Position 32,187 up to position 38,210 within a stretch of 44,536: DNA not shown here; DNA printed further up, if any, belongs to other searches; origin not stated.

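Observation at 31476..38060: RHS polymorphic toxin with Ig-like N-terminus, no signal peptide, and a glycine-zipper TM C-terminal toxin plus membrane immunity protein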

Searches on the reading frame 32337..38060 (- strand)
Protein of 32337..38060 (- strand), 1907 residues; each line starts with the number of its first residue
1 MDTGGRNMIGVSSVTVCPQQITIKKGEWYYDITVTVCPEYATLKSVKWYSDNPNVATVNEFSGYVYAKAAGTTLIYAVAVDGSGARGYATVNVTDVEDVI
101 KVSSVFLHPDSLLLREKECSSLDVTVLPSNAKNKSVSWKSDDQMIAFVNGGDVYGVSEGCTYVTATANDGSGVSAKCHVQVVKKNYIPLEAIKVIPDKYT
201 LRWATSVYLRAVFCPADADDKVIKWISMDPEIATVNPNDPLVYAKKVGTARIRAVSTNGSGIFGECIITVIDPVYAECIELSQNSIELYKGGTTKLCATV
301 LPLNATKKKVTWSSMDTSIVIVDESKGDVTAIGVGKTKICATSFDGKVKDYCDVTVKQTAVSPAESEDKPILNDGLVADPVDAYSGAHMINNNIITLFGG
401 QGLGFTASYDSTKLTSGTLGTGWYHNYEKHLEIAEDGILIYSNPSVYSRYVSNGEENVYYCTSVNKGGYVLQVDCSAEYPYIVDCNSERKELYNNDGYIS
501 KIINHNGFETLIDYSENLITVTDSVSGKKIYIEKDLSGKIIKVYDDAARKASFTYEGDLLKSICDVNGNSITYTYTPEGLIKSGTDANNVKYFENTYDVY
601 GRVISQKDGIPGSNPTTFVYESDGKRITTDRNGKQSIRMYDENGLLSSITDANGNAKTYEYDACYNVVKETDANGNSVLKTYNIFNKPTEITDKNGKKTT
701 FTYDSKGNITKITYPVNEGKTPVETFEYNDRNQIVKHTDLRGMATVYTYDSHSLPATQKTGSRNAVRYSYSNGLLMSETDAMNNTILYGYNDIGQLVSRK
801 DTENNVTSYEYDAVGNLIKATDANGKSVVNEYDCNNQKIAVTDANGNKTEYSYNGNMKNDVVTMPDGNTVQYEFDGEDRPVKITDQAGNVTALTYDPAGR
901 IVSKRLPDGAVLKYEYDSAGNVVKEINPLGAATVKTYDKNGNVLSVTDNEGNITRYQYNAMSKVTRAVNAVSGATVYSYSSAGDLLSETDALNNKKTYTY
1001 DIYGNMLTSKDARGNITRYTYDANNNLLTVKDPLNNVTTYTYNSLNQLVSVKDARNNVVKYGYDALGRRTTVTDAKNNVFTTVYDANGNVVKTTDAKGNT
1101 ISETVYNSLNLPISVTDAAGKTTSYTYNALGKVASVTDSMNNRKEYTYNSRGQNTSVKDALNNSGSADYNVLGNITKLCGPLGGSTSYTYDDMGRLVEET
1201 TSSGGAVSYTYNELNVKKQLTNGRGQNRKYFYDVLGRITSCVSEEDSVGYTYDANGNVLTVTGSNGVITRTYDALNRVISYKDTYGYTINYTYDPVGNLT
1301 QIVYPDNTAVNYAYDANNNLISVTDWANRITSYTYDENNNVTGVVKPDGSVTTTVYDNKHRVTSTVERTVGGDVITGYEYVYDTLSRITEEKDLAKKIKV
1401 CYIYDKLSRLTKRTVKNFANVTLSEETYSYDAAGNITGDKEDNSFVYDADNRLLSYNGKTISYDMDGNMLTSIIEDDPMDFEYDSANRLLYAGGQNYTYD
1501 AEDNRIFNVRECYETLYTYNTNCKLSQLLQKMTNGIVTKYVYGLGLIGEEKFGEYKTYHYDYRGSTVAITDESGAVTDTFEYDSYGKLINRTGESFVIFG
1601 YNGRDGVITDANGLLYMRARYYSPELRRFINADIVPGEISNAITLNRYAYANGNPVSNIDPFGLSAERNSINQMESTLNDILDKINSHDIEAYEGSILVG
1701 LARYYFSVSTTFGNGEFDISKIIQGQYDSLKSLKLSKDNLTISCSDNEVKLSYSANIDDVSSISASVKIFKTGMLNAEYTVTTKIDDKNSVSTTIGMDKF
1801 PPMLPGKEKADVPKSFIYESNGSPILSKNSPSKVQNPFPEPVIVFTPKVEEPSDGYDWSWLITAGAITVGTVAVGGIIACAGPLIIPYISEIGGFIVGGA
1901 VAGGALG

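Call 3: search_protein_families(library=pfam, proteins=[window:32337-38060:-], max_evalue=0.01)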
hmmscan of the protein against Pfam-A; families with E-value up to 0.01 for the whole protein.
window:32337-38060:- (1907 aa): 6 families
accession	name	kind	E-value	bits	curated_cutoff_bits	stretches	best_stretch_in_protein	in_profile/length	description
PF05593.20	RHS_repeat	-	4.5e-137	444.8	22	17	640-676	1-37/38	RHS Repeat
PF02368.24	Big_2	-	4.3e-40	136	22.8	4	279-352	5-77/79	Bacterial Ig-like domain (group 2)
PF20148.4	DUF6531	-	1.4e-09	38.6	24.1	1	379-441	2-64/74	Domain of unknown function (DUF6531)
PF25354.1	Ig_NUP210_16th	-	0.0003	20.6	27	0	47-76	31-60/72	NUP210-like, Ig-like domain 16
PF23414.1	Beta-prop_EML_2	-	0.00038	20.4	90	1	908-1056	19-167/266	Echinoderm microtubule-associated protein second beta-propeller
PF13629.12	T2SS-T3SS_pil_N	-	0.0092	16.1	23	0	229-260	28-62/72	Pilus formation protein N terminal region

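Call 4: search_protein_families(library=ncbifam, proteins=[window:32337-38060:-], max_evalue=0.01)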
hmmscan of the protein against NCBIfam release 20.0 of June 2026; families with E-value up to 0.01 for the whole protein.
window:32337-38060:- (1907 aa): 4 families
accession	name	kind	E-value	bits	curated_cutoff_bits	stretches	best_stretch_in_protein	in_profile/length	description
TIGR01643.1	YD_repeat_2x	repeat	9.5e-101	326.7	15.8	16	875-915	2-42/42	YD repeat-containing protein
NF041261.1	RHS_core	equivalog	9.2e-80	268.9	2000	5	572-903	321-653/1261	RHS element core protein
TIGR03696.1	Rhs_assc_core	domain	1.1e-16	61.1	32.5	1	1582-1664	1-76/76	RHS repeat-associated core domain-containing protein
NF053514.2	JUQZ_fam_ocin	equivalog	0.0062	16.8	40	0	921-945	77-100/107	BLB8/JUQZ-1 family protein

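Call 10: find_encoding_contigs(protein=window:32337-38060:-, flank=10000, max_places=6)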
Protein window:32337-38060:- (1907 aa): no gene with exactly this product is on record in the collection.

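Call 61: search_solved_structures(query=window:32337-38039:-, max_evalue=0.00001)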
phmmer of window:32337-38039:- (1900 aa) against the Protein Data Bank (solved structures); distinct sequences matched with E-value up to 0.00001: 14.
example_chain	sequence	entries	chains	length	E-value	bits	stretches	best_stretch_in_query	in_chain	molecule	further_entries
7q97_A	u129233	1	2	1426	5.2e-49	169.9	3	902-1093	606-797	Rhs family protein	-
8h8b_A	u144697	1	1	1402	2.4e-41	144.4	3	779-1065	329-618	Putative Rhs-family protein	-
8h8a_A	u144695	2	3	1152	1.2e-40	142.1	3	778-1065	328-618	Putative Rhs-family protein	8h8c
8qja_A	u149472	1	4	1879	1.6e-37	131.8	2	732-1090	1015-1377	Putative type VI secretion system YD repeat-containing Rhs element Vgr protein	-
7pq5_L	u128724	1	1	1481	2.2e-37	131.3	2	772-1122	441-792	Tre23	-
8uy4_A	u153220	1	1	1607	2.1e-35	124.8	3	836-996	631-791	Tse15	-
8uxt_A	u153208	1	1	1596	4.7e-35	123.6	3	837-996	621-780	Tse15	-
8cp6_B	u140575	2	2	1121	4.2e-34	120.4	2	855-1065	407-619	Toxin protein Tse5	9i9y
8qjc_A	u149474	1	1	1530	2.5e-33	117.9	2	1054-1357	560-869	T6SS-associated Rhs core and toxin domain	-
8qjd_A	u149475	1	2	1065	5e-32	113.6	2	1054-1357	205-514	Salmonella bongori Rhs core domain (residues 360-1420)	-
8qjb_A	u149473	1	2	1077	5.3e-32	113.5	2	1054-1357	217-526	T6SS-associated Rhs core domain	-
9pt5_A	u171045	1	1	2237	9e-26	92.8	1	825-1675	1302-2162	Teneurin-like protein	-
9ifo_A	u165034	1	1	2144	3.3e-24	87.6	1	825-957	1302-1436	Teneurin-Like Protein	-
7quz_AAA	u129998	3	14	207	4.6e-06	27.5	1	94-167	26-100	Beta-1,3-glucanase bglH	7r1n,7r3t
